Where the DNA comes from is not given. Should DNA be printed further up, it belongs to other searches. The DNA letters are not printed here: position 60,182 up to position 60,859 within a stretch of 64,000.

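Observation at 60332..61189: Tandemly duplicated, diverged small proteins of unknown family (126 and 157 aa)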

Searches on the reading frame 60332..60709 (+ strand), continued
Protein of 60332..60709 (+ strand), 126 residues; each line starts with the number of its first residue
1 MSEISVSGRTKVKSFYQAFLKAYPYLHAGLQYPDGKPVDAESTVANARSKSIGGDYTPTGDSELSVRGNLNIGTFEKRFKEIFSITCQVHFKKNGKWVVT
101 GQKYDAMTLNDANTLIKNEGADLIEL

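Call 64: search_protein_families(library=pfam, proteins=[P0102, P0104, P0112, P0117, P0120, P0124, P0106, P0113, P0225, P0233], max_evalue=1)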
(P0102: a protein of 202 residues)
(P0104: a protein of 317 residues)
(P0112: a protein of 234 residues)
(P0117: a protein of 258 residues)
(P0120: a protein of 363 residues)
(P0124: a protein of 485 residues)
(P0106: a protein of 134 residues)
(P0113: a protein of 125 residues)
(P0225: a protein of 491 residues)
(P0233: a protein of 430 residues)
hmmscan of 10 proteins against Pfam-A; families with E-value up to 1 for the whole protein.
P0102 (202 aa): 7 families
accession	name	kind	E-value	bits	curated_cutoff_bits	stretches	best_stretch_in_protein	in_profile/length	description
PF14560.12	Ubiquitin_2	-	0.00019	22.3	23.1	1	145-181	6-42/86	Ubiquitin-like domain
PF05190.23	MutS_IV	-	0.0023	18.6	22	0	9-57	30-73/92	MutS family domain IV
PF05659.16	RPW8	-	0.034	14.2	30.4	0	64-88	99-123/139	Arabidopsis broad-spectrum mildew resistance protein RPW8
PF06789.17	MINAR1_C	-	0.039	14.4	25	0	155-173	65-83/160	MINAR1 C-terminal domain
PF03054.22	tRNA_Me_trans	-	0.042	14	20.6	1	96-173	2-77/202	tRNA methyl transferase HUP domain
PF25432.1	FF_PRPF40A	-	0.059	13.6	27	1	150-170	11-31/60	PRPF40A-like, FF domain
PF17972.7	bMG5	-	0.16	12.8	26.5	0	3-49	36-80/127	Bacterial Alpha-2-macroglobulin MG5 domain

P0104 (317 aa): 1 family
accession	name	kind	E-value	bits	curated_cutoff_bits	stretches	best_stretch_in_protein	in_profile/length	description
PF00542.24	Ribosomal_L12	-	1.8e-17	63.9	25.9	1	110-176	1-67/67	Ribosomal protein L7/L12 C-terminal domain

P0112 (234 aa): 1 family
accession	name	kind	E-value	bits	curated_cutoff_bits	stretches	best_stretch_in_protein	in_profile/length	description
PF09682.15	Phage_holin_6_1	-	0.13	13.1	24.9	1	95-142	47-93/101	Bacteriophage holin of superfamily 6 (Holin_LLH)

P0117 (258 aa): 3 families
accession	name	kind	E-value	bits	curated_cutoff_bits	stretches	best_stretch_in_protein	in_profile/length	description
PF20217.3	DUF6577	-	0.045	13.9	27.8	1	138-183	36-81/204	Family of unknown function (DUF6577)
PF10396.14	TrmE_N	-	0.093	13.4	29.8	1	131-204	15-89/117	GTP-binding protein TrmE N-terminus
PF17619.7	SCVP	-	0.18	12.9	26.2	0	95-129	2-41/96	Secreted clade V proteins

P0120 (363 aa): 4 families
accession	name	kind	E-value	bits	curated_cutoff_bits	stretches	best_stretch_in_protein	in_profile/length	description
PF23552.2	ParB_C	-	0.11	12.4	23.8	1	64-88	5-29/50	ParB dimerisation domain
PF19495.4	DUF6030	-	0.12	12.3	26.7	1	243-276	74-107/254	Family of unknown function (DUF6030)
PF19352.4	TetR_C_38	-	0.14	12.7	23.9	1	238-302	12-74/135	Tetracyclin repressor-like, C-terminal domain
PF18438.7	Glyco_hydro_38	-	0.17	12.4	28.4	1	136-208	30-99/111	Glycosyl hydrolases family 38 C-terminal domain 1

P0124 (485 aa): 0 families

P0106 (134 aa): 4 families
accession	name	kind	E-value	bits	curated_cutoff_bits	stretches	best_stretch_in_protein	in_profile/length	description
PF25371.1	DUF7884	-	0.022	15.4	27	1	80-131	2-53/90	Domain of unknown function (DUF7884)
PF10281.14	Ish1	-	0.12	13.2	26.6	1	113-131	5-23/37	Putative nuclear envelope organisation protein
PF07521.17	RMMBL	-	0.26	11.8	21.6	1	58-94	27-62/63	Zn-dependent metallo-hydrolase RNA specificity domain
PF11976.14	Rad60-SLD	-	0.68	10.2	23.8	0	66-93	12-41/72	Ubiquitin-2 like Rad60 SUMO-like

P0113 (125 aa): 1 family
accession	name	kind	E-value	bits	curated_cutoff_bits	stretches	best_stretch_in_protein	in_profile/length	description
PF21718.4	KH_DTX3L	-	0.11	12.8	27.4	1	69-108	81-120/128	DTX3L, KH-like domain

P0225 (491 aa): 6 families
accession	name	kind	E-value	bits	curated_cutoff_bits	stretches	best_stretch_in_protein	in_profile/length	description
PF02932.22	Neur_chan_memb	-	2e-13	51.6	28.1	0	57-102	184-229/233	Neurotransmitter-gated ion-channel transmembrane region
PF02199.20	SapA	-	8.9e-05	22.8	22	0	261-272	14-25/33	Saposin A-type domain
PF08539.16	HbrB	-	0.088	13.3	22.7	0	319-359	124-164/166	HbrB-like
PF20584.3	DUF6787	-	0.097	13.5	27.5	0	60-96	18-54/79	Family of unknown function (DUF6787)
PF22978.1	HAD_Pex22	-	0.097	12.9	27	0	286-319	73-106/135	Peroxisome biogenesis protein 22, Haloacid dehydrogenase-like domain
PF07762.19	DUF1618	-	0.91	10.6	24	0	454-477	2-25/133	Protein of unknown function (DUF1618)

P0233 (430 aa): 15 families
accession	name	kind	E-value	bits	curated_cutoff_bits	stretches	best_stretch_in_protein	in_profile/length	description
PF14764.12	SPG48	-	3.2e-13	50.5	25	0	145-180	10-37/118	AP-5 complex subunit, vesicle trafficking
PF17622.8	UL16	-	4.7e-10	39.9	25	0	149-188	114-154/204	Viral unique long protein 16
PF21971.1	LINC-PINT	-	9.5e-09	36.2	27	0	63-94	45-76/87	Transcriptional regulator PINT87aa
PF08985.17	DP-EP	-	2.7e-08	34.7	25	0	88-100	107-119/120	DP-EP family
PF22333.2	Ago_PAZ_arc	-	5.1e-08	33.6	27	0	87-115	34-62/96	Argonaute, PAZ domain, archaea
PF15216.11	TSLP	-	5.6e-06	26.8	27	0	27-46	38-57/125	Thymic stromal lymphopoietin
PF22683.2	Nab2-like_zf-CCCH_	-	3.1e-05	24.2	27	0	11-17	2-8/20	Nab2-like CCCH zinc finger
PF20484.3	DUF6723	-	3.4e-05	24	27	0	57-80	4-27/73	Family of unknown function (DUF6723)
PF01603.26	B56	-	4.4e-05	23.1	25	0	147-170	246-269/413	Protein phosphatase 2A regulatory B subunit (B56 family)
PF08866.15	DUF1831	-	0.0002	22.2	25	0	323-351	74-102/111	Putative amino acid metabolism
PF11427.14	HTH_Tnp_Tc3_1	-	0.0004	20.6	21.1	0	60-78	20-38/50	Tc3 transposase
PF17135.9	Ribosomal_L18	-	0.002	18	28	0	33-75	17-59/188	Ribosomal protein 60S L18 and 50S L18e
PF08542.16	Rep_fac_C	-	0.0052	17.6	23.6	0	35-56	38-59/88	Replication factor C C-terminal domain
PF13040.11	Fur_reg_FbpB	-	0.07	13.2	25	0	32-42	21-31/39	Fur-regulated basic protein B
PF00621.25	RhoGEF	-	0.079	13.6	27.6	0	156-225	35-104/180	RhoGEF domain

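Call 68: fold_search(model_id=the predicted structure, library=viral)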
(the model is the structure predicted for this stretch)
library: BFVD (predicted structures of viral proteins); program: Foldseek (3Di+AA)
matches with E <= 10: 516; with E <= 0.001: 0
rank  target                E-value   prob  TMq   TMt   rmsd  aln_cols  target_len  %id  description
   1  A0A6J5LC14            4.0e-02  0.08  0.16  0.03  18.4       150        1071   12  Amidoligase enzyme [uncultured Caudovirales phage]
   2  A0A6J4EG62            9.8e-02  0.12  0.20  0.21   9.2       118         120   13  (no name in the UniProt tables at hand)
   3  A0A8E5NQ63            3.3e-01  0.35  0.37  0.40   6.2       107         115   10  (no name in the UniProt tables at hand)
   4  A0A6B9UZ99            5.5e-01  0.11  0.20  0.05  15.3        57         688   18  Ie-1 [Spodoptera litura multicapsid nucleopolyhedrovirus]
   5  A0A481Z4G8            7.1e-01  0.03  0.18  0.08  16.2       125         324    9  Uncharacterized protein [Pithovirus LCPAC103]
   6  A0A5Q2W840            7.6e-01  0.09  0.24  0.30   7.9       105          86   13  (no name in the UniProt tables at hand)
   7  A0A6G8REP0            7.6e-01  0.05  0.14  0.15  10.5        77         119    5  Uncharacterized protein [Salmonella phage misterkot]
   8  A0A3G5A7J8            9.8e-01  0.07  0.19  0.12  10.4        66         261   15  Uncharacterized protein [Hyperionvirus sp.]
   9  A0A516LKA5            1.0e+00  0.14  0.26  0.38   8.8        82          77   13  (no name in the UniProt tables at hand)
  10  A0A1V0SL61            1.1e+00  0.20  0.26  0.38   4.1        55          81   18  Ubiquitin-like domain-containing protein [Klosneuvirus KNV1]
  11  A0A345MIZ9            1.1e+00  0.10  0.18  0.25   8.4        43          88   14  Uncharacterized protein [Gordonia phage Daredevil]
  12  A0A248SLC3            1.2e+00  0.13  0.31  0.19   6.2       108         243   10  Uncharacterized protein [Klebsiella phage SopranoGao]
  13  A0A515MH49            1.2e+00  0.08  0.27  0.33   6.8        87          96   11  Uncharacterized protein [Gordonia phage Trax]
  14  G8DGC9                1.2e+00  0.05  0.19  0.08  14.2       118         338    8  (no name in the UniProt tables at hand)
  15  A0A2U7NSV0            1.2e+00  0.03  0.20  0.21  12.2       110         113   14  (no name in the UniProt tables at hand)
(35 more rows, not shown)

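Call 69: search_dna_similar(query=window:60332-60709:+, collection=phages, mode=protein, max_evalue=0.01)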
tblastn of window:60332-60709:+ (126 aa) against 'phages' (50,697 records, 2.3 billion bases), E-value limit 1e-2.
No match.

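Call 88: list_cluster_members(proteins=[P0104, P0112, P0102, P0121, P0128, P0241, P0255, P0105, P0119, P0161])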
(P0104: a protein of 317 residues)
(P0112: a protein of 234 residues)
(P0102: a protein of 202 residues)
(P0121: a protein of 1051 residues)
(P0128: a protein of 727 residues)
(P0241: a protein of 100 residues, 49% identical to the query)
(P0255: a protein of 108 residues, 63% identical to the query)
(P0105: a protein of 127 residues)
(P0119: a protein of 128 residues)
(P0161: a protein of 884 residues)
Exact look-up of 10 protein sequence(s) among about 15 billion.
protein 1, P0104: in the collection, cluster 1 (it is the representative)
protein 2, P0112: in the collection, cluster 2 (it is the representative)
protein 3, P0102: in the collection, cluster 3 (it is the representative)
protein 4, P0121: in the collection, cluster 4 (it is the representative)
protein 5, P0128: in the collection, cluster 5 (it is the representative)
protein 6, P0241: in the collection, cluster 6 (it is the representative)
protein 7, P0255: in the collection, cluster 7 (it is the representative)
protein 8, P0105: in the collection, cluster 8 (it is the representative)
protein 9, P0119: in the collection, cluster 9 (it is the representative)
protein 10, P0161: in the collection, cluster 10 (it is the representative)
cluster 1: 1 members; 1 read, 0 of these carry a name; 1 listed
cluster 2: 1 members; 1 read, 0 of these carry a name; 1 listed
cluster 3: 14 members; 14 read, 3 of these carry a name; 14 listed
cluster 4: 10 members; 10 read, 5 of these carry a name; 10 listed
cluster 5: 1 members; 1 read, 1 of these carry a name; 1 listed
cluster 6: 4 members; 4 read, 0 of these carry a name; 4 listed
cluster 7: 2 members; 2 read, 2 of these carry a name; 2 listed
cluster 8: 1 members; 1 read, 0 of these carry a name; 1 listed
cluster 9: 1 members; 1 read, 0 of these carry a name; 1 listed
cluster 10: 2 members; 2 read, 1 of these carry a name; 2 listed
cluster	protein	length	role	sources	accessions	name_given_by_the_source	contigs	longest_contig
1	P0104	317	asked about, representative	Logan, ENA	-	-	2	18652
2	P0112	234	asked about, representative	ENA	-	-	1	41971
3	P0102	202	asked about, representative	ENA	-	-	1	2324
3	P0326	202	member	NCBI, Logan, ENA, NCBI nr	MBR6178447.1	MAG: hypothetical protein IKQ70_11305 [Bacteroidales bacterium] | hypothetical protein [Bacteroidales bacterium]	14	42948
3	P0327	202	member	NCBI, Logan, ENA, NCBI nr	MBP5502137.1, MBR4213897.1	MAG: hypothetical protein IKR94_01080 [Bacteroidales bacterium] | hypothetical protein [Bacteroidales bacterium]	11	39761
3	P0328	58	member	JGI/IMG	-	hypothetical protein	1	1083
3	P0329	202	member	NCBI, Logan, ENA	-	-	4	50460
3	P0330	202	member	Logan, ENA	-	-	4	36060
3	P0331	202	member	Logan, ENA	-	-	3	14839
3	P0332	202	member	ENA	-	-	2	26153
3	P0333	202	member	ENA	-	-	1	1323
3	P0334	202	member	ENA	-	-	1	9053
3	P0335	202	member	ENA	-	-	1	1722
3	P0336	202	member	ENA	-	-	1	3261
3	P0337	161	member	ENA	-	-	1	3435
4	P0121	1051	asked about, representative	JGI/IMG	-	uncharacterized protein (TIGR02145 family)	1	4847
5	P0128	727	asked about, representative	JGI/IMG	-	ankyrin repeat protein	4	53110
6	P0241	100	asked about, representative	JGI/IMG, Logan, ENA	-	-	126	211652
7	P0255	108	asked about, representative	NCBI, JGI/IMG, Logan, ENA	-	hypothetical protein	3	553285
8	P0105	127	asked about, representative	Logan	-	-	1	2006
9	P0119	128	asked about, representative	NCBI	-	-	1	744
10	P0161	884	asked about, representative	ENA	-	-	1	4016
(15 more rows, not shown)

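Call 92: search_protein_families(library=pfam, alignment_id=A5, max_evalue=0.0001)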
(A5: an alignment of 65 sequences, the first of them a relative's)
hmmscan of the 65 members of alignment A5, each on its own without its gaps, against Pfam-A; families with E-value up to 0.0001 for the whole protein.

A. member 1, P0166 (1294 aa): 1 family
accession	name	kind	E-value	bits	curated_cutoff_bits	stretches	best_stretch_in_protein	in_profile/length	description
PF14903.11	WG_beta_rep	-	4.4e-59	196.6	25.6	6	856-890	1-35/35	WG containing repeat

B. families by the number of members that match (of 65 scanned): 13 families
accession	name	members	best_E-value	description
PF09603.15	Fib_succ_major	4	6.3e-57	Fibrobacter succinogenes major domain (Fib_succ_major)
PF14903.11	WG_beta_rep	3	2.7e-98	WG containing repeat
PF12796.13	Ank_2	2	1.2e-28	Ankyrin repeats (3 copies)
PF00542.24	Ribosomal_L12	2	1.8e-17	Ribosomal protein L7/L12 C-terminal domain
PF00023.36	Ank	2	7.5e-17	Ankyrin repeat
PF13637.12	Ank_4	2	2.6e-13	Ankyrin repeats (many copies)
PF13606.12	Ank_3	2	1.7e-11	Ankyrin repeat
PF13857.12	Ank_5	2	1.5e-10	Ankyrin repeats (many copies)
PF13475.11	DUF4116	1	5.2e-47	Domain of unknown function (DUF4116)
PF03781.23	FGE-sulfatase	1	4.2e-37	Sulfatase-modifying factor enzyme 1-like domain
PF08017.16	Fibrinogen_BP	1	9.1e-06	Fibrinogen binding protein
PF04391.17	DUF533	1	3.3e-05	Protein of unknown function (DUF533)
PF24521.3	Ank_KRIT1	1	6.5e-05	KRIT1 ankyrin-repeats domain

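Call 98: search_protein_families(library=padloc, proteins=[L013:10571-11347:+, L013:11376-12497:+, L013:12532-13143:+, L013:15697-16584:+, L013:16580-17398:+, L013:8402-9499:+, L013:3059-4951:-, L013:5007-6149:-, L013:1723-2433:-, L013:17666-18937:+], max_evalue=0.01)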
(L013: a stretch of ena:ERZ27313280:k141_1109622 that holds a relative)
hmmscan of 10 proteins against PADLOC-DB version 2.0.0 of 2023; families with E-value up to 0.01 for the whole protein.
L013:10571-11347:+ (259 aa): 2 families
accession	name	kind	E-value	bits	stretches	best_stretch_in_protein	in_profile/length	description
PDLC05027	PDC-S48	-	0.0017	15.5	1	80-120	273-313/411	-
PDLC03833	BnzA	-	0.0073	13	0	26-115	117-202/544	-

L013:11376-12497:+ (374 aa): 6 families
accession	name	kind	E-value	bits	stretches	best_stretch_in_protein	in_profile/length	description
PDLC00609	ZorB1|ZorB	-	8e-14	49.7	1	250-368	78-214/232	MotB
PDLC00651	ZorB3|ZorB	-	9.3e-09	33.1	1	307-366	139-200/215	MotB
PDLC00612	ZorB1|ZorB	-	4.6e-07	27.7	1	298-367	187-267/293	MotB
PDLC00641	ZorB2|ZorB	-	6.1e-07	27.3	1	297-371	135-225/238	MotB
PDLC00610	ZorB1|ZorB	-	0.0026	15.4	0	298-368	150-236/254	MotB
PDLC00608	ZorB1|ZorB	-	0.0046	14.3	0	302-369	142-226/243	MotB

L013:12532-13143:+ (204 aa): 0 families

L013:15697-16584:+ (296 aa): 0 families

L013:16580-17398:+ (273 aa): 0 families

L013:8402-9499:+ (366 aa): 0 families

L013:3059-4951:- (630 aa): 8 families
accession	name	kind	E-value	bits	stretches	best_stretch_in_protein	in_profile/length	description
PDLC02361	PifA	-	1.1e-31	108.1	1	6-318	8-315/720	PifA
PDLC04959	PDC-S20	-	1.3e-30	105.3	1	13-410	17-401/464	-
PDLC02209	QatA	-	7.6e-22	75.7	2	15-123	11-114/646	-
PDLC04958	PDC-S20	-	4.8e-20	70.3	1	26-401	18-385/458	-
PDLC02210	QatA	-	1.8e-15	54.5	2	163-270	185-289/593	-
PDLC04957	PDC-S20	-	2.3e-15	55.1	1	25-265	19-261/446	-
PDLC04956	PDC-S20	-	2.3e-15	55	1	41-417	38-407/450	-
PDLC04140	mad8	-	0.0049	14.4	0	38-159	29-101/314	mads_8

L013:5007-6149:- (380 aa): 0 families

L013:1723-2433:- (236 aa): 0 families

L013:17666-18937:+ (424 aa): 0 families

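Call 99: search_dna_similar(query=window:60332-60709:+, collection=plasmids, mode=protein, max_evalue=0.01)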
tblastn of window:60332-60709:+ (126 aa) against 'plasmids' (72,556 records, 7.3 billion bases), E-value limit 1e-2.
No match.

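Call 104: find_related_loci(query=A2, collection=viral_contigs, flank=5000)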
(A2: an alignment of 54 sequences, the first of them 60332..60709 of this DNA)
Query A2 (126 aa) in viral_contigs; peptide patterns used: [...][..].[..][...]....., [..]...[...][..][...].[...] (x = any residue, [..] = any of these).
283 stretches matched a pattern, but none encodes a relative of the query by tblastn (E <= 1e-3).
